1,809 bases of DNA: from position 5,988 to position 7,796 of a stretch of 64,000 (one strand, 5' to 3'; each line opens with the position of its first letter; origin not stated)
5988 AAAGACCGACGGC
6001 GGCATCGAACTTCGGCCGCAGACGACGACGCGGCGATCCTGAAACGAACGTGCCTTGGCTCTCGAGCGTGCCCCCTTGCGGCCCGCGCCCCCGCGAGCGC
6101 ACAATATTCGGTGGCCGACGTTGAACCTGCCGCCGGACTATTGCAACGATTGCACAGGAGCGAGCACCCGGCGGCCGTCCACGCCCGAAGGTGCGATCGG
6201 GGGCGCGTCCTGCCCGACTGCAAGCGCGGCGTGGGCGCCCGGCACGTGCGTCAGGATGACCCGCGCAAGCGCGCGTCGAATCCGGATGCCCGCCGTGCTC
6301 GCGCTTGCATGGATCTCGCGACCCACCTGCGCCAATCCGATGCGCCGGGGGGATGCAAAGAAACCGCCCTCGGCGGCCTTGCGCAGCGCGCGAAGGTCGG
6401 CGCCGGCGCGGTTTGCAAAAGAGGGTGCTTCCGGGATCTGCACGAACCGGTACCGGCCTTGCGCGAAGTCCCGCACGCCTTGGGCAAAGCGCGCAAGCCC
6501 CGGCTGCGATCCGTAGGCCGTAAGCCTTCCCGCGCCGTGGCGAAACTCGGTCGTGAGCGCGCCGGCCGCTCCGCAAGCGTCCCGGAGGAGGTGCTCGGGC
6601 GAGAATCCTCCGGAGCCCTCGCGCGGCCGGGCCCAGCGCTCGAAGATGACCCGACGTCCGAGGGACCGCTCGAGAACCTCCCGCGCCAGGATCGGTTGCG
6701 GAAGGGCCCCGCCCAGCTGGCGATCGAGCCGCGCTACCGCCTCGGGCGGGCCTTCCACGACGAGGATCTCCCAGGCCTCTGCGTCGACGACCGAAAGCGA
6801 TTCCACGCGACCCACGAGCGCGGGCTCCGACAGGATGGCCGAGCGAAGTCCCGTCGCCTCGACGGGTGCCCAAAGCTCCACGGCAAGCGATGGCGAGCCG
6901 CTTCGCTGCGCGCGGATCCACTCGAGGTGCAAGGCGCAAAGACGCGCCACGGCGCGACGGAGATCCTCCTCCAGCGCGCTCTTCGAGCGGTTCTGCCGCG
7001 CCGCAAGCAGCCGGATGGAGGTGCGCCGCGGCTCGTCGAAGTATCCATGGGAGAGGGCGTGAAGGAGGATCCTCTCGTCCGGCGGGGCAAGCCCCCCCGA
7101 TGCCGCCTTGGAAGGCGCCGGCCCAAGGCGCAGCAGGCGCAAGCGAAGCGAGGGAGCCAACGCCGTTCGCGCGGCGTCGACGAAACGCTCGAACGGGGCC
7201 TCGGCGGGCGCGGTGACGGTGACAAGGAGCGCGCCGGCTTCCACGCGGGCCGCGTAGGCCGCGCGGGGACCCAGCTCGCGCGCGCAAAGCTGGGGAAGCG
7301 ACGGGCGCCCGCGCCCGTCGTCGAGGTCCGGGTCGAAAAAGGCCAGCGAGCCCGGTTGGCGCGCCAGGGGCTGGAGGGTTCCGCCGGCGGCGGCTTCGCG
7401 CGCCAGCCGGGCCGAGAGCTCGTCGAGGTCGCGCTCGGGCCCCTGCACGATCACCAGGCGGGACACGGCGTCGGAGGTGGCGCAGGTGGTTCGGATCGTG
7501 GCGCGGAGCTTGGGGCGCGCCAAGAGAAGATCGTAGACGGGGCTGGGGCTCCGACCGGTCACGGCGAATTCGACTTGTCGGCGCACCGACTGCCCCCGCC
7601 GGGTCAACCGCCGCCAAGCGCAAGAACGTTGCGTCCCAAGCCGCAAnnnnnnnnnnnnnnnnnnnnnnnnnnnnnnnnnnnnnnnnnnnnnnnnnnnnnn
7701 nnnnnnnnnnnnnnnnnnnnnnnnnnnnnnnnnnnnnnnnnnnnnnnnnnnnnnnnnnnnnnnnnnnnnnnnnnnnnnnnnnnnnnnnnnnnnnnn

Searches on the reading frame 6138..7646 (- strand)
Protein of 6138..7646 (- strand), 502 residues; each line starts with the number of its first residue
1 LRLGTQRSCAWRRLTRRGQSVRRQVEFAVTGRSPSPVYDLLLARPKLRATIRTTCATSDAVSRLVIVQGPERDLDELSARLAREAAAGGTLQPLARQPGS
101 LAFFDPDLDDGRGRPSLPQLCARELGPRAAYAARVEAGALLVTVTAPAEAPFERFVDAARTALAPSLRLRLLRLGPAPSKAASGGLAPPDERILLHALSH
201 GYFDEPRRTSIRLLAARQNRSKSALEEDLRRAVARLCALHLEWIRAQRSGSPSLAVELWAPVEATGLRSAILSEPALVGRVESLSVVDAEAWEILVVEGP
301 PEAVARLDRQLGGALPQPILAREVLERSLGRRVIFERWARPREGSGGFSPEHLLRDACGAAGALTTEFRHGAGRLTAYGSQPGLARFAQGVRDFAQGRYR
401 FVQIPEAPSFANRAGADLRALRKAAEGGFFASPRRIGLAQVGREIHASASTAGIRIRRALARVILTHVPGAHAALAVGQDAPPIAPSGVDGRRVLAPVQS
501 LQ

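Call 14: search_protein_families(library=pfam, proteins=[window:6138-7646:-], max_evalue=0.001)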
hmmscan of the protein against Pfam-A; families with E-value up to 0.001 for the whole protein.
window:6138-7646:- (502 aa): 2 families
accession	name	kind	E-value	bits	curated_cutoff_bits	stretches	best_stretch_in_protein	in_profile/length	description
PF04967.18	HTH_10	-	8.8e-19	67.5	23.1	2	191-236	6-51/53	HTH DNA binding domain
PF24281.2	HVO_2928_N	-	3e-11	43.5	27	1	35-177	13-165/168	HVO_2928, N-terminal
